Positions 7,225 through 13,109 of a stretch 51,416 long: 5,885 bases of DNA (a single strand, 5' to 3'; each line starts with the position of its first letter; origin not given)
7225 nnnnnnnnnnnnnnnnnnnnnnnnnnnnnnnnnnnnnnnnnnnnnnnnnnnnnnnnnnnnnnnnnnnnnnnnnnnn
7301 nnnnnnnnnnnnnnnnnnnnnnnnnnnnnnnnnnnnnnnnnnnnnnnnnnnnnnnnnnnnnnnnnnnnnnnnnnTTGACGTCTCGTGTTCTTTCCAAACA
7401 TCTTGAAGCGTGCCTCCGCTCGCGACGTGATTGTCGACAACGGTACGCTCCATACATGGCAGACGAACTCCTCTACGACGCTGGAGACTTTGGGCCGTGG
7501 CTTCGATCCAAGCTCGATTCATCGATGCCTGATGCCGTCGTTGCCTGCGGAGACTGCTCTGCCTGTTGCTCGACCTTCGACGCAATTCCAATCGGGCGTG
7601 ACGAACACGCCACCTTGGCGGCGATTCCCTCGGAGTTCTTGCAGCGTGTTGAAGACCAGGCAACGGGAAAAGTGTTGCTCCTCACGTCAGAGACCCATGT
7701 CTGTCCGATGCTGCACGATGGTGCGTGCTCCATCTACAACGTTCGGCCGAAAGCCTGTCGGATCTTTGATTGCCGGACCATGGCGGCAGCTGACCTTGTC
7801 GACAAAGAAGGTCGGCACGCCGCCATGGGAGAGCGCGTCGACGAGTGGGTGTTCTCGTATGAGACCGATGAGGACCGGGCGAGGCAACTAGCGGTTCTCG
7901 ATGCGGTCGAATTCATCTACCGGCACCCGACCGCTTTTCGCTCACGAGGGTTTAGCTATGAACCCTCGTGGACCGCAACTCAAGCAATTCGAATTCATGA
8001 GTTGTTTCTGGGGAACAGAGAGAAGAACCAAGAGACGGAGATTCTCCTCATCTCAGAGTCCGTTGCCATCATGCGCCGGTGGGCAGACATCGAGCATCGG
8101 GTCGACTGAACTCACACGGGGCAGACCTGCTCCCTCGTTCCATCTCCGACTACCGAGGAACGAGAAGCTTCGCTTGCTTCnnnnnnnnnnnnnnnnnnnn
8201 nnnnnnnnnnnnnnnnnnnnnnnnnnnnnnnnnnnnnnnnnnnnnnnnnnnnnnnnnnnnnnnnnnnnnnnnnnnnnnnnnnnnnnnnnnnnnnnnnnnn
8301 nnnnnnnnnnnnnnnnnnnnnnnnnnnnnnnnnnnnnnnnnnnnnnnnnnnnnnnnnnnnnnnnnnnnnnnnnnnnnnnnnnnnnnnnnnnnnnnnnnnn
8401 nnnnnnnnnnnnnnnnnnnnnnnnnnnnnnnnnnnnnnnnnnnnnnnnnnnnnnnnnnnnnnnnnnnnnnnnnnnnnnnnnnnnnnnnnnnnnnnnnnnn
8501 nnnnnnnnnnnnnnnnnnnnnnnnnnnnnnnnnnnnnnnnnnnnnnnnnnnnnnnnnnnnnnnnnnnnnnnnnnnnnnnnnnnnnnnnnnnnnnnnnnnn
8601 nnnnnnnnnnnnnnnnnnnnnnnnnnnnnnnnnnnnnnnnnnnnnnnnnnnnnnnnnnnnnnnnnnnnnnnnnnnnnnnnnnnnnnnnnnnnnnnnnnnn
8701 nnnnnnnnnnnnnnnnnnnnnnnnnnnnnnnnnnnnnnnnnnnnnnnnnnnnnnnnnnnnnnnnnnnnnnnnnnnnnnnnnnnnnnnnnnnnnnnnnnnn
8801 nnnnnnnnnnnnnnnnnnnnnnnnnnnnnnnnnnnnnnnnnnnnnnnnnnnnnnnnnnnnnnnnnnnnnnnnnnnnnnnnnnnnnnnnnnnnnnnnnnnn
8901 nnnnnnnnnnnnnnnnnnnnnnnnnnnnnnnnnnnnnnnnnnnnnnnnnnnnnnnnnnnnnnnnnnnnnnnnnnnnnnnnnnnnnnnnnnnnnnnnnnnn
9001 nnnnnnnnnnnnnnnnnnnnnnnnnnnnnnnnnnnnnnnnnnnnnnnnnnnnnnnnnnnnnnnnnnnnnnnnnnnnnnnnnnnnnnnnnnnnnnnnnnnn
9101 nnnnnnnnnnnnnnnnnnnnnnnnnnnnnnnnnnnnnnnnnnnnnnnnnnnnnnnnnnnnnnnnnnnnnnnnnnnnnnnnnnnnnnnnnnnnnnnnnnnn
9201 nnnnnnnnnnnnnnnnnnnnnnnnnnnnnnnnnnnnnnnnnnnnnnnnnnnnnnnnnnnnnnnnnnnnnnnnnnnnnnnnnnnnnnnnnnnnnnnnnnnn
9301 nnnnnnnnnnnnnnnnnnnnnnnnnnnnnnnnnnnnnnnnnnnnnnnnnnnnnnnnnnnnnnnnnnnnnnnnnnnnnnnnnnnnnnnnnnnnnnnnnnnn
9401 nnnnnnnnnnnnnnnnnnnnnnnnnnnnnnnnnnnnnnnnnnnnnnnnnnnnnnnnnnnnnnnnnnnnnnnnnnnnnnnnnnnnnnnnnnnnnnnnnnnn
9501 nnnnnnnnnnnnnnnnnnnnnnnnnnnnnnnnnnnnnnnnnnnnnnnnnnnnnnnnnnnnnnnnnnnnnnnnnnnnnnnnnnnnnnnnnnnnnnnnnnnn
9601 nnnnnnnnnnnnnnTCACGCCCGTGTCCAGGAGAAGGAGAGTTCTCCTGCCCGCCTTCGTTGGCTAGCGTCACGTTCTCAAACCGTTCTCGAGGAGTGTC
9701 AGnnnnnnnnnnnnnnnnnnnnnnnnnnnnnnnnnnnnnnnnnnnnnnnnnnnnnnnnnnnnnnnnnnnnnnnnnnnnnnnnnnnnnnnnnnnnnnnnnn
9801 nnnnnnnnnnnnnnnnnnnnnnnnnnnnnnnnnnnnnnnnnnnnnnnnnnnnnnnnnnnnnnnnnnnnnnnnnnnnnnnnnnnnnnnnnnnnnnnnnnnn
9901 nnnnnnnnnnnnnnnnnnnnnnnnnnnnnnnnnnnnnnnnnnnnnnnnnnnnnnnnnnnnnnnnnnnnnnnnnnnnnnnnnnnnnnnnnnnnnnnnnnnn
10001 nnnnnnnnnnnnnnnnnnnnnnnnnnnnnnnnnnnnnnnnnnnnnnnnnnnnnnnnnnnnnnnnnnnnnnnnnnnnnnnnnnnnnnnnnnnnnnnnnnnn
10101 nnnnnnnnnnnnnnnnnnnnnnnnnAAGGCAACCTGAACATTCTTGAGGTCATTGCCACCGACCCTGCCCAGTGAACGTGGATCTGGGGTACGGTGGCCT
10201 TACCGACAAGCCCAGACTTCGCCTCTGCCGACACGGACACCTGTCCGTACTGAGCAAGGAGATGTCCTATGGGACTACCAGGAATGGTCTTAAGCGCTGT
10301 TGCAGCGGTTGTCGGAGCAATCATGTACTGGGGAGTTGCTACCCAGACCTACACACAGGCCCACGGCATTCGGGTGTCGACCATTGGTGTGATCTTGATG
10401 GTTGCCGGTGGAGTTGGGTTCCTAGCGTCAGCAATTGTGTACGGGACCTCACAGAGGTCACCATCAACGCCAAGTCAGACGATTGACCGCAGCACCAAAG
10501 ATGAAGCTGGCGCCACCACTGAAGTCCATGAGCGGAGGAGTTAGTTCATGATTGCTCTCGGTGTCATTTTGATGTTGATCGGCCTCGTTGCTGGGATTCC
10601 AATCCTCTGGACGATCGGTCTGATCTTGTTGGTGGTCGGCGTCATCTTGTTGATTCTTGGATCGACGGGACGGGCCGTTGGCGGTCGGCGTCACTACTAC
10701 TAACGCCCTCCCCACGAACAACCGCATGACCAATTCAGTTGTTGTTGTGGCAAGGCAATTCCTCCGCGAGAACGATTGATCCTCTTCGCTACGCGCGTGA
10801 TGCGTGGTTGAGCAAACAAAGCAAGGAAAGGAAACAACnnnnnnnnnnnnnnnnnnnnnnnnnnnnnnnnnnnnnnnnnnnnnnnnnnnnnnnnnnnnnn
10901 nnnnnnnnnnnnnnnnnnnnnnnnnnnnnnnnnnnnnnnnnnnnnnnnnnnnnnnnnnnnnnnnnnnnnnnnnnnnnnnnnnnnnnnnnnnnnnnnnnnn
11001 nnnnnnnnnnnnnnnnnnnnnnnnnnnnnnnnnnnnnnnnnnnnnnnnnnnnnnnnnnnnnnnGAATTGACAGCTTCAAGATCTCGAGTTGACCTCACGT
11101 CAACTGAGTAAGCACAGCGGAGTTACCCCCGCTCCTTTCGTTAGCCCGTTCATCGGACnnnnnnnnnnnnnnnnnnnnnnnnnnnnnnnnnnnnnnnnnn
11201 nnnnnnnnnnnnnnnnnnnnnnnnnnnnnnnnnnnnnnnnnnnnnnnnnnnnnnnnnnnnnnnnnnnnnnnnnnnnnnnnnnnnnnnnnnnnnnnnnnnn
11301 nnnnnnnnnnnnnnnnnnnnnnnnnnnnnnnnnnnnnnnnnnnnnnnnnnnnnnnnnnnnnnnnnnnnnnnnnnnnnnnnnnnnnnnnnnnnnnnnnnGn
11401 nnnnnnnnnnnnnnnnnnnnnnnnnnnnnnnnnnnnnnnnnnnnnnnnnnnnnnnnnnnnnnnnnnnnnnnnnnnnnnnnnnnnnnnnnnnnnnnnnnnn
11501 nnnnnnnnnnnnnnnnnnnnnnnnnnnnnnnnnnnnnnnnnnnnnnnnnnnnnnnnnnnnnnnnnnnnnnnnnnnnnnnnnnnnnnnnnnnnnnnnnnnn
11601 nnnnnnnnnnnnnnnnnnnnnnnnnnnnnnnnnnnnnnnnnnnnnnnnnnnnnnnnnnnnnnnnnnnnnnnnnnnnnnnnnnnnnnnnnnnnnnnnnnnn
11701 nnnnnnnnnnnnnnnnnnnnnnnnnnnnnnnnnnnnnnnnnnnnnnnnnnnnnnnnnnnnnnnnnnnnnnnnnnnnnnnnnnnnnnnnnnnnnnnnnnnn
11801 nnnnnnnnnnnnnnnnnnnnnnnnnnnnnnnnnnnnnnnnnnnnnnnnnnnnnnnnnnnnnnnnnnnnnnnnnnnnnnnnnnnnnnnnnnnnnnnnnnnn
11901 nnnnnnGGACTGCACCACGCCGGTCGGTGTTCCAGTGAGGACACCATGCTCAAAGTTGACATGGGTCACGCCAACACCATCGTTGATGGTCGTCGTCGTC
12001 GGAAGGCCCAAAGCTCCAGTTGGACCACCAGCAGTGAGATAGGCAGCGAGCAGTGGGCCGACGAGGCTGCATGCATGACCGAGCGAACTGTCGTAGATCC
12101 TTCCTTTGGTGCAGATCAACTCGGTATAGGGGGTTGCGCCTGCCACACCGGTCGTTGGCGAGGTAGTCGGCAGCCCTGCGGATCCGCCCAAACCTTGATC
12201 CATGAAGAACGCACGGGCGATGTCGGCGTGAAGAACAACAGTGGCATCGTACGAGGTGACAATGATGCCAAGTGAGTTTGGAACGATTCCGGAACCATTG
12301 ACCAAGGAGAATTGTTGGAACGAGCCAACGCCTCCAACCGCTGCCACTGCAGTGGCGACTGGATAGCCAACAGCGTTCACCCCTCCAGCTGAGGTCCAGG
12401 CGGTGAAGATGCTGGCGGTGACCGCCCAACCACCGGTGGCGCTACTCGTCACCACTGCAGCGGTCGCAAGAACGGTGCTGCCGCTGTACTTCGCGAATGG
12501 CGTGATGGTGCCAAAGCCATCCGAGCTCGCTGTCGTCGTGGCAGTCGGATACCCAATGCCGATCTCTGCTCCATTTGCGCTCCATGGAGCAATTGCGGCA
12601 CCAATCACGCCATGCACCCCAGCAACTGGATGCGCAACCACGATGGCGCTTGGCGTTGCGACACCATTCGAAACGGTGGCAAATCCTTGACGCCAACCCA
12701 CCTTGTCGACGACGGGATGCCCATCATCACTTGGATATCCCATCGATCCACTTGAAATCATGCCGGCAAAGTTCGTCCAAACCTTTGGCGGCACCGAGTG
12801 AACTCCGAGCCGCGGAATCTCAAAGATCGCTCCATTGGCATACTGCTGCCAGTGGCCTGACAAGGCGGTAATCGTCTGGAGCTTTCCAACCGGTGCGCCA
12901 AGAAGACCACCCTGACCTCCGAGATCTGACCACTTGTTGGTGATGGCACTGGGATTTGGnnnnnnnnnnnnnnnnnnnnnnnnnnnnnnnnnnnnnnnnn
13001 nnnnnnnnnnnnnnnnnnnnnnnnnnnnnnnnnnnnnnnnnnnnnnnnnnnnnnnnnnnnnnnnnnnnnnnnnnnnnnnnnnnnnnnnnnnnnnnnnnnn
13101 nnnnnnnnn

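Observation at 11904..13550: Tat-signal domain of about 16 Cys, MauA-light-chain-like, fused to about six LGFP cell-wall-binding repeats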

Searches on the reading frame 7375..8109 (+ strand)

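Call 13: search_protein_families(library=pfam, proteins=[window:7375-8109:+], max_evalue=0.001)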
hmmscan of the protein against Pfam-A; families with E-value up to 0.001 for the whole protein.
window:7375-8109:+ (244 aa): 1 family
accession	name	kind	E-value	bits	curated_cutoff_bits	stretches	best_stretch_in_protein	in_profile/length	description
PF03692.20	CxxCxxCC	-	3.5e-07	31.3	23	1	57-133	1-71/85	Putative zinc- or iron-chelating domain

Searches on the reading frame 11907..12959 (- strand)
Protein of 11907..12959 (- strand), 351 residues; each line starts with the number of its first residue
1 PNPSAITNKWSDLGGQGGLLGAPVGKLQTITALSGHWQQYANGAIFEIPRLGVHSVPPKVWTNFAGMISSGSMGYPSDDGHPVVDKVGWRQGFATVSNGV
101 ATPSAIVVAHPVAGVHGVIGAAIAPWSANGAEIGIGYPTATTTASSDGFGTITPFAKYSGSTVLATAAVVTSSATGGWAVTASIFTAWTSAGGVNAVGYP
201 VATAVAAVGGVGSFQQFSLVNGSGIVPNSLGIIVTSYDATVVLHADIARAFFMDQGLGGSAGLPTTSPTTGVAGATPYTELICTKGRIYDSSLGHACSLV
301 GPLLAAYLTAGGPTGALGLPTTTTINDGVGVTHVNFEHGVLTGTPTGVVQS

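Call 5: search_protein_families(library=pfam, proteins=[window:11907-12959:-], max_evalue=10)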
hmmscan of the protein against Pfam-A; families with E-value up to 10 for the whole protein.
seq(351 aa): 1 family
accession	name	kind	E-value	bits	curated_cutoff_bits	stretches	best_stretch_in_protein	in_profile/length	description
PF08310.17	LGFP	-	1.6e-17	64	22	6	136-194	2-51/53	LGFP repeat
